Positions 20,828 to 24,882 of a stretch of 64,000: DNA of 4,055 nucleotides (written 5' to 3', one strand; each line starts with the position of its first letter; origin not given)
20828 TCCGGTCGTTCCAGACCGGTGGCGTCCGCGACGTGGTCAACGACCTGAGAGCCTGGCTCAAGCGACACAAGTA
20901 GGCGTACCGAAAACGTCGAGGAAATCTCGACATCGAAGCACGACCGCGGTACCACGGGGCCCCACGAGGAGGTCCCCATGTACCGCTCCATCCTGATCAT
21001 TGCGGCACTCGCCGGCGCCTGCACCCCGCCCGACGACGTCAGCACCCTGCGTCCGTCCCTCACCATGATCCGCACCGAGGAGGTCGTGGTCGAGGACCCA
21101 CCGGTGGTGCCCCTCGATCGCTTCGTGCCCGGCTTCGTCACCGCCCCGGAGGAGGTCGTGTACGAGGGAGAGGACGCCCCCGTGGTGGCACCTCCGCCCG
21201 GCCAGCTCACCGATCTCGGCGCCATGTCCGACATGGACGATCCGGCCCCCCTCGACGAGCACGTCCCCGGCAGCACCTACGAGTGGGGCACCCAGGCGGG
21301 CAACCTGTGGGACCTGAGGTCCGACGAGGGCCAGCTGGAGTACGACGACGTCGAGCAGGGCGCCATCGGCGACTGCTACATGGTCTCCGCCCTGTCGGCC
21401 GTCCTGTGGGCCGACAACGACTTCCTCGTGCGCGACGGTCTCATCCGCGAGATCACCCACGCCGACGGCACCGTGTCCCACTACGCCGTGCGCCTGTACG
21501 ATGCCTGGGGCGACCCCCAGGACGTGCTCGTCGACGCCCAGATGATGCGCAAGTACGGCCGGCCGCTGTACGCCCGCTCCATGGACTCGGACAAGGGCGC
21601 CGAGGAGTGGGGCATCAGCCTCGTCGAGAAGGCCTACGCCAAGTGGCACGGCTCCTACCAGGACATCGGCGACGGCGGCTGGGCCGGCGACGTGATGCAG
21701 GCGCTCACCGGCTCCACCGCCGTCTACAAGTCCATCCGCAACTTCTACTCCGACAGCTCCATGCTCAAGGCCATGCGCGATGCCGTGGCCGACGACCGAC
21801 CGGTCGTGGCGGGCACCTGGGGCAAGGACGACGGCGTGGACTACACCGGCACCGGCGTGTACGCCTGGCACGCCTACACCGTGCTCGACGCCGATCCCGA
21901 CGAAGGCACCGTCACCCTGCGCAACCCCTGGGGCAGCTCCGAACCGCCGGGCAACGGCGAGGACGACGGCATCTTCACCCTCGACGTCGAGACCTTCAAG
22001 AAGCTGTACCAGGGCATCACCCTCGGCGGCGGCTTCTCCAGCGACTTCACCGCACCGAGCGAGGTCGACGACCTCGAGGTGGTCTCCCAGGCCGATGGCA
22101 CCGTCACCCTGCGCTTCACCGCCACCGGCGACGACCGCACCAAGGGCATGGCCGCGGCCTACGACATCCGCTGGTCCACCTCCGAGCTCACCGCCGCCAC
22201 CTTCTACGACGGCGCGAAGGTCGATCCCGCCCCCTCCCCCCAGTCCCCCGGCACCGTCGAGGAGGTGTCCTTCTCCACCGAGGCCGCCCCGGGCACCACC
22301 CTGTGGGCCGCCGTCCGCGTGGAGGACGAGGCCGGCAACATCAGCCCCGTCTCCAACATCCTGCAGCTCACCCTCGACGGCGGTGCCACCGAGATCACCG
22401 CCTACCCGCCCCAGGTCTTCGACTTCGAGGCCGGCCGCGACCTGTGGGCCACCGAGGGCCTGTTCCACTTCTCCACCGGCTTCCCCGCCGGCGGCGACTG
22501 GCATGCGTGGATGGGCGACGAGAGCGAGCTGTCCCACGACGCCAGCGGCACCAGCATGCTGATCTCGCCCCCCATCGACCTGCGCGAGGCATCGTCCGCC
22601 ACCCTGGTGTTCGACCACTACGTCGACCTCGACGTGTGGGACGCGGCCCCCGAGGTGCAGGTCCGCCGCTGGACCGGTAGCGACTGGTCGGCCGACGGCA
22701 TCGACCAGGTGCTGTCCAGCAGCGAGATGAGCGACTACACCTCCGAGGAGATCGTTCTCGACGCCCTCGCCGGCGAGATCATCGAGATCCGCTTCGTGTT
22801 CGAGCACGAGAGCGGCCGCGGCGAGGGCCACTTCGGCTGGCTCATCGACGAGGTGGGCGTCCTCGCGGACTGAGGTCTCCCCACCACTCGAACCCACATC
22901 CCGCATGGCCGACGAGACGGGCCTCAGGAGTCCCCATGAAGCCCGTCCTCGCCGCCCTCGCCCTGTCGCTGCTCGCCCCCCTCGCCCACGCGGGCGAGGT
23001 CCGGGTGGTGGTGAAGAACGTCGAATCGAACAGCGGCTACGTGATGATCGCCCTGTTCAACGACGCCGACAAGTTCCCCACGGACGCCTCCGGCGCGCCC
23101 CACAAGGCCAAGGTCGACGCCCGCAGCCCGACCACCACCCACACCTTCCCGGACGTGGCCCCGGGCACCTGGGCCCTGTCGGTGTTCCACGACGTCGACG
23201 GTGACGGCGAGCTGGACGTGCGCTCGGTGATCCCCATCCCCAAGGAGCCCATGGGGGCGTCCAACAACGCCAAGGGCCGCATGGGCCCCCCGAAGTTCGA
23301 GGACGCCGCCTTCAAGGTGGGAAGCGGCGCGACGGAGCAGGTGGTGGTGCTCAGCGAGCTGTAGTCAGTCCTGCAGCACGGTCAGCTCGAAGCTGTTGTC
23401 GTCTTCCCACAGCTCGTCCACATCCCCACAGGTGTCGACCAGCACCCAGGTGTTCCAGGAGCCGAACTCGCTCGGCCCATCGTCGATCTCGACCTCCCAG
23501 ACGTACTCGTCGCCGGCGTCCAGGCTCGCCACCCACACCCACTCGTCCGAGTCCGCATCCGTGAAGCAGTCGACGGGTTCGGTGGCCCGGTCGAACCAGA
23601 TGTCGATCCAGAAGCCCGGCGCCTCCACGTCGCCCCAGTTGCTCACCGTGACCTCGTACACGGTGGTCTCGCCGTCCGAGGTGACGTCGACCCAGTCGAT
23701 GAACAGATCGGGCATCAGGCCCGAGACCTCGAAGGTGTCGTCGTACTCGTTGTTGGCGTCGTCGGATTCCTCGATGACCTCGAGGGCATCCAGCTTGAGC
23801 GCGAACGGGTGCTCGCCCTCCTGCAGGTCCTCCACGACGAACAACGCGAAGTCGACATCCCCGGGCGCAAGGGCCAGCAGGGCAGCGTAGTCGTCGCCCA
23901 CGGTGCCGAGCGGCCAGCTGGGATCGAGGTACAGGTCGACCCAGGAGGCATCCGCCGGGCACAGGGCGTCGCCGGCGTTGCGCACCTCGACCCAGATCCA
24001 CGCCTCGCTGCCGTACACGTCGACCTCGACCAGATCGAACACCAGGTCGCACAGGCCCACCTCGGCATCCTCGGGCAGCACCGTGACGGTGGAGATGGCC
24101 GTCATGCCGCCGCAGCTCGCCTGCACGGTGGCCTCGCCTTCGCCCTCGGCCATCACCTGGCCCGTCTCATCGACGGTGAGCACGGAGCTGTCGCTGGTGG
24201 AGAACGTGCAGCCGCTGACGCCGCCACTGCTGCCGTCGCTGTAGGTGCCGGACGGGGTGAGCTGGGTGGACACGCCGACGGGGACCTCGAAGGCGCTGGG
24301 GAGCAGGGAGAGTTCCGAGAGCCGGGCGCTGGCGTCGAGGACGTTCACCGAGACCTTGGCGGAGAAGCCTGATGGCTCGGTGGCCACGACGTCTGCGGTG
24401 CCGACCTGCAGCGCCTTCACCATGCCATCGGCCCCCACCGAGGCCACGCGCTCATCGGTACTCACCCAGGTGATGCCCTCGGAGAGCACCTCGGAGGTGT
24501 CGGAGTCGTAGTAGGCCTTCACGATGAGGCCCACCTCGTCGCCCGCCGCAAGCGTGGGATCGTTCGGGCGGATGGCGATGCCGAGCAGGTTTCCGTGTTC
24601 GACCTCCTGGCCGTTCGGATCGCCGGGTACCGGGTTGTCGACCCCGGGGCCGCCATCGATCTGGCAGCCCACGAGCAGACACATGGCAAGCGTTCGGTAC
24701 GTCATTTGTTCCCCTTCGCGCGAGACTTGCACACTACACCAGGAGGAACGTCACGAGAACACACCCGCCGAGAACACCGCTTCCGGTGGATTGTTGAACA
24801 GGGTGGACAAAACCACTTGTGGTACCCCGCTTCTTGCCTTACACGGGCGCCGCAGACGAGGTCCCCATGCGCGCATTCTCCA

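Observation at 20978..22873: Calpain-like cysteine protease as a surface lipoprotein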

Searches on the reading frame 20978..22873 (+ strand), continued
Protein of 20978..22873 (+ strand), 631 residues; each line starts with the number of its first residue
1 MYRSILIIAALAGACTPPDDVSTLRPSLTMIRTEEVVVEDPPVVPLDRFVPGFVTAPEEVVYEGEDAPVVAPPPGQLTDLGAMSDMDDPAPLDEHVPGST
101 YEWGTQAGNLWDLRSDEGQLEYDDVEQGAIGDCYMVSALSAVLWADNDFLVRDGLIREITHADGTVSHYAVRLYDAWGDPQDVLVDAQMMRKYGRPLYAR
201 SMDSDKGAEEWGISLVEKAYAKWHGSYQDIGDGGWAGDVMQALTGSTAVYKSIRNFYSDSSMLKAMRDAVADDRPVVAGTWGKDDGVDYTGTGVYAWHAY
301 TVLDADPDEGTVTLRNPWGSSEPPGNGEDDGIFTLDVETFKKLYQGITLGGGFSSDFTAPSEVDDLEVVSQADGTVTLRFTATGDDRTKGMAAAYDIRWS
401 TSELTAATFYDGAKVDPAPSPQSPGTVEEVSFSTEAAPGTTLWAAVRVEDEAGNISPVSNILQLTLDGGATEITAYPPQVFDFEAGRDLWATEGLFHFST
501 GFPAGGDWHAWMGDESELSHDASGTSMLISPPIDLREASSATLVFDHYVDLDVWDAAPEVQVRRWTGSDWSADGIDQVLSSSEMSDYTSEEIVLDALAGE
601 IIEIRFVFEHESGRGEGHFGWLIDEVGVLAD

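Call 49: search_protein_families(library=pfam, proteins=[P0022, P0023, P0020, P0041, P0049, P0084, P0087], max_evalue=0.01)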
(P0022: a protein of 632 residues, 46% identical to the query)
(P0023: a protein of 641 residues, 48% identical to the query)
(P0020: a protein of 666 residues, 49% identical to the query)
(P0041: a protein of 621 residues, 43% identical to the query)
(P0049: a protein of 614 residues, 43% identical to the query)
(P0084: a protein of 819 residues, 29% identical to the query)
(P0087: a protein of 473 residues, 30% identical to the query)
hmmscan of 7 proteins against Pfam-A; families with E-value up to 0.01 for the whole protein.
P0022 (632 aa): 2 families
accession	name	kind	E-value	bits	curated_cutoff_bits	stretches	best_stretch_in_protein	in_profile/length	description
PF00648.27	Peptidase_C2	-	4.4e-30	105.2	23.8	1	125-329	45-246/297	Calpain family cysteine protease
PF20773.4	InhA-like_MAM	-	7.4e-06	26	26.9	1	524-629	45-162/191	Immune inhibitor A-like, MAM domain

P0023 (641 aa): 2 families
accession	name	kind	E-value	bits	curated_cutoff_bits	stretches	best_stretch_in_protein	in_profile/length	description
PF00648.27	Peptidase_C2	-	5.5e-25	88.5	23.8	1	117-326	44-250/297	Calpain family cysteine protease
PF20773.4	InhA-like_MAM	-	6.4e-06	26.2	26.9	1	530-639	45-163/191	Immune inhibitor A-like, MAM domain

P0020 (666 aa): 5 families
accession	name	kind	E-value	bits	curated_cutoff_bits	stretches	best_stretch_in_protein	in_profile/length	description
PF00648.27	Peptidase_C2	-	4.2e-25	88.9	23.8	1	156-364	44-250/297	Calpain family cysteine protease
PF00041.27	fn3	-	1.2e-05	25.8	25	1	400-497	2-80/84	Fibronectin type III domain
PF25788.1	Ig_Rha78A_N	-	2.7e-05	24.8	27.4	1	416-497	22-96/105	Rha78A-like, N-terminal immunoglobulin domain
PF16656.11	Pur_ac_phosph_N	-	0.00024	22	30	1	412-495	13-86/93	Purple acid Phosphatase, N-terminal domain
PF20773.4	InhA-like_MAM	-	0.0063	16.5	26.9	0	615-664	116-163/191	Immune inhibitor A-like, MAM domain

P0041 (621 aa): 4 families
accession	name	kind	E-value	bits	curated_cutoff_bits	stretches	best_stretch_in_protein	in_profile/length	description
PF00648.27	Peptidase_C2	-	9.7e-25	87.7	23.8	1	113-318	43-246/297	Calpain family cysteine protease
PF25788.1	Ig_Rha78A_N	-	2.1e-06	28.4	27.4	1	371-455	19-96/105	Rha78A-like, N-terminal immunoglobulin domain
PF00041.27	fn3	-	3.8e-05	24.2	25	1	358-457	2-82/84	Fibronectin type III domain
PF16656.11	Pur_ac_phosph_N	-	0.00029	21.8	30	1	361-454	3-87/93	Purple acid Phosphatase, N-terminal domain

P0049 (614 aa): 4 families
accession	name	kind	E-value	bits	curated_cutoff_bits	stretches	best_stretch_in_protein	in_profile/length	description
PF00648.27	Peptidase_C2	-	7e-26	91.4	23.8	1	116-322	48-252/297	Calpain family cysteine protease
PF00041.27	fn3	-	1.6e-05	25.4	25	1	356-454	2-81/84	Fibronectin type III domain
PF20773.4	InhA-like_MAM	-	0.0025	17.8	26.9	1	570-614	123-165/191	Immune inhibitor A-like, MAM domain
PF16656.11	Pur_ac_phosph_N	-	0.0038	18.2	30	1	388-456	27-91/93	Purple acid Phosphatase, N-terminal domain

P0084 (819 aa): 2 families
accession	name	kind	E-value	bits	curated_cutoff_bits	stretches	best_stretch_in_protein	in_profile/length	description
PF00648.27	Peptidase_C2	-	9.1e-22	77.9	23.8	1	536-737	48-245/297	Calpain family cysteine protease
PF24517.2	CBM96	-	3.9e-16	59.8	26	1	20-205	2-164/164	Carbohydrate-binding module family 96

P0087 (473 aa): 2 families
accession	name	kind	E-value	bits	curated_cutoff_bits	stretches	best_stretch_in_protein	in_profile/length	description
PF00648.27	Peptidase_C2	-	6.9e-23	81.6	23.8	1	248-444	38-248/297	Calpain family cysteine protease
PF00404.24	Dockerin_1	-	4.6e-09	36.8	22.9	2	36-86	1-56/57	Dockerin type I domain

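Call 61: search_protein_families(library=padloc, proteins=[window:20978-22873:+], max_evalue=0.001)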
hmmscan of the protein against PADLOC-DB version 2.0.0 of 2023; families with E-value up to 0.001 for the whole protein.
window:20978-22873:+ (631 aa): 0 families

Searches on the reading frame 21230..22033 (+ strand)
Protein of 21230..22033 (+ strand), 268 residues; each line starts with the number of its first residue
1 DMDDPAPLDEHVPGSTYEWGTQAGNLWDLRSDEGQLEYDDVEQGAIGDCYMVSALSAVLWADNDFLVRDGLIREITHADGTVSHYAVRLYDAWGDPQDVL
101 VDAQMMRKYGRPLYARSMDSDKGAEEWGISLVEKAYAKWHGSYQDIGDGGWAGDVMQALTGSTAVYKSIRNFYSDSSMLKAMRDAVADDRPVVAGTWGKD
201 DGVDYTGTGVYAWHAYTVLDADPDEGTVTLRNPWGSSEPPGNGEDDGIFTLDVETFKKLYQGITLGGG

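Call 41: search_protein_representatives(protein=window:21230-22033:+)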
Query: 268 residues. Proteins with E-value up to 0.001 (for the whole library): 5505; up to 1e-10: 1042; up to 1e-30: 52. The best 150 are listed.
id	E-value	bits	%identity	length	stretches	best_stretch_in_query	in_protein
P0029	6.6e-94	331.2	59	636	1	1-267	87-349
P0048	1.3e-92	327.0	61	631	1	3-267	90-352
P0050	6.0e-88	311.6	59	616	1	1-268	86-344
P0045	1.7e-87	310.2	55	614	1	1-268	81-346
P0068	2.3e-84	299.9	61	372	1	31-267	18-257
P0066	1.0e-75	271.5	51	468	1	1-268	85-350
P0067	1.3e-62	228.5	65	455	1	103-267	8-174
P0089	2.8e-51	191.3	49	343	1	3-266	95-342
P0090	9.4e-44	166.6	42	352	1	1-261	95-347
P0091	2.0e-42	162.3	44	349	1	1-263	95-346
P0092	2.7e-41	158.5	42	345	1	3-267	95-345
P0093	8.9e-39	150.3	43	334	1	1-264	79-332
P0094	7.1e-38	147.3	39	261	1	39-264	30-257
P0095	1.1e-37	146.7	40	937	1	36-266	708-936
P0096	1.1e-37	146.7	42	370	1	26-265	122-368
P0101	1.4e-35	139.8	41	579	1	38-265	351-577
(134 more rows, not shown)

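Call 49: search_protein_families(library=pfam, proteins=[P0089, P0095, P0101], max_evalue=0.01)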
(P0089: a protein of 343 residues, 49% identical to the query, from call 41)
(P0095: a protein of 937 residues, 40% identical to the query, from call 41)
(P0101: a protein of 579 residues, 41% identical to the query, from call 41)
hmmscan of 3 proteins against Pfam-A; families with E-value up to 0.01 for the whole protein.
P0089 (343 aa): 1 family
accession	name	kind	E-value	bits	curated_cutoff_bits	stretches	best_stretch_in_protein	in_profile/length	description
PF00648.27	Peptidase_C2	-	1.2e-34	120.2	23.8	1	115-315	38-247/297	Calpain family cysteine protease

P0095 (937 aa): 2 families
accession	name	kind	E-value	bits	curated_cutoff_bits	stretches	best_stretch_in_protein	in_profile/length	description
PF00648.27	Peptidase_C2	-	2e-29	103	23.8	1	702-908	39-246/297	Calpain family cysteine protease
PF16013.10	DUF4781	-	6.5e-22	78.2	27.9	1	436-609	24-190/310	Domain of unknown function (DUF4781)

P0101 (579 aa): 1 family
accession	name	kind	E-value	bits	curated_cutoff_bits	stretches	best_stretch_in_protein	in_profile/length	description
PF00648.27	Peptidase_C2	-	1.2e-30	107.1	23.8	1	344-550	40-246/297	Calpain family cysteine protease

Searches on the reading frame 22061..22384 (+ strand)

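Call 26: search_protein_families(library=pfam, proteins=[window:22061-22384:+], max_evalue=10)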
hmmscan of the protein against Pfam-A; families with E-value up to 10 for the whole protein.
seq(108 aa): 1 family
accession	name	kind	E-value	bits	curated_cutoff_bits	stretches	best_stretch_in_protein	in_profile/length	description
PF19077.6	Big_13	-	0.051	14.5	27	1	83-106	79-101/102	Bacterial Ig-like domain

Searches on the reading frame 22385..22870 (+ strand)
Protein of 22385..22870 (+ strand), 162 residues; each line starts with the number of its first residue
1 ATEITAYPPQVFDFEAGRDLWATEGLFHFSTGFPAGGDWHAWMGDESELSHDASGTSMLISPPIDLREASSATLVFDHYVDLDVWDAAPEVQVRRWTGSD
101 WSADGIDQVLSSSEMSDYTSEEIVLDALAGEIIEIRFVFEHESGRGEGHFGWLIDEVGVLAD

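Call 26: search_protein_families(library=pfam, proteins=[window:22385-22870:+], max_evalue=10)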
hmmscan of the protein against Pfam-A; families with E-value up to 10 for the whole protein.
seq(162 aa): 1 family
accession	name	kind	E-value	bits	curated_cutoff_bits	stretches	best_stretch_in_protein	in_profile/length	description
PF22774.2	DNAJC11_beta-barrel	-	0.32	10.9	27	1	5-61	83-139/227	DNAJC11, beta-barrel domain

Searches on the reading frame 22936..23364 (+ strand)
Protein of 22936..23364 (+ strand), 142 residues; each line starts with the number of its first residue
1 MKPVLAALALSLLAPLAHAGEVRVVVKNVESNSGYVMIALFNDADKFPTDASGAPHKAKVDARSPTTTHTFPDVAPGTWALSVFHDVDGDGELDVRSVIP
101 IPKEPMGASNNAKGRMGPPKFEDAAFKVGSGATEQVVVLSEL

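Call 3: search_protein_families(library=pfam, proteins=[window:22936-23364:+], max_evalue=0.01)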
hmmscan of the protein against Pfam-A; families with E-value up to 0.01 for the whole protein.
window:22936-23364:+ (142 aa): 1 family
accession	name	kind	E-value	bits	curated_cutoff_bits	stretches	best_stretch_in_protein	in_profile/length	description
PF09912.14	DUF2141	-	4.1e-31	107.7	24.4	1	24-134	1-110/112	Uncharacterized protein conserved in bacteria (DUF2141)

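Call 4: search_protein_families(library=ncbifam, proteins=[window:22936-23364:+], max_evalue=0.01)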
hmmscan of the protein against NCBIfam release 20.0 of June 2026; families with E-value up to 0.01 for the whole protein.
window:22936-23364:+ (142 aa): 0 families

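Call 61: search_protein_families(library=padloc, proteins=[window:22936-23364:+], max_evalue=0.001)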
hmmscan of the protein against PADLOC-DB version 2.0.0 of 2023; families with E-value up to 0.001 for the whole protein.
window:22936-23364:+ (142 aa): 0 families

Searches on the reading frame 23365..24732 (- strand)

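Call 3: search_protein_families(library=pfam, proteins=[window:23365-24732:-], max_evalue=0.01)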
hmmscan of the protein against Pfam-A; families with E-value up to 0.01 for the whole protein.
window:23365-24732:- (455 aa): 2 families
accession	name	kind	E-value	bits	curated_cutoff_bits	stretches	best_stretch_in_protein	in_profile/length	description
PF02368.24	Big_2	-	1.2e-15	57.7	22.8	2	52-126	5-76/79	Bacterial Ig-like domain (group 2)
PF07705.17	CARDB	-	7.1e-10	39.5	22.7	2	341-448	2-99/101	CARDB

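Call 4: search_protein_families(library=ncbifam, proteins=[window:23365-24732:-], max_evalue=0.01)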
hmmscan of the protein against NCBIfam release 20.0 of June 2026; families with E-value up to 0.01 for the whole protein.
window:23365-24732:- (455 aa): 1 family
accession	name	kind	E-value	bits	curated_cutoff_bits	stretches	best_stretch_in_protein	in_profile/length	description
NF053514.2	JUQZ_fam_ocin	equivalog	0.0026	18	40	0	172-205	57-91/107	BLB8/JUQZ-1 family protein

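Call 61: search_protein_families(library=padloc, proteins=[window:23365-24732:-], max_evalue=0.001)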
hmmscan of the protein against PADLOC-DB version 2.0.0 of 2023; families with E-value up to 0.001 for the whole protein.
window:23365-24732:- (455 aa): 0 families
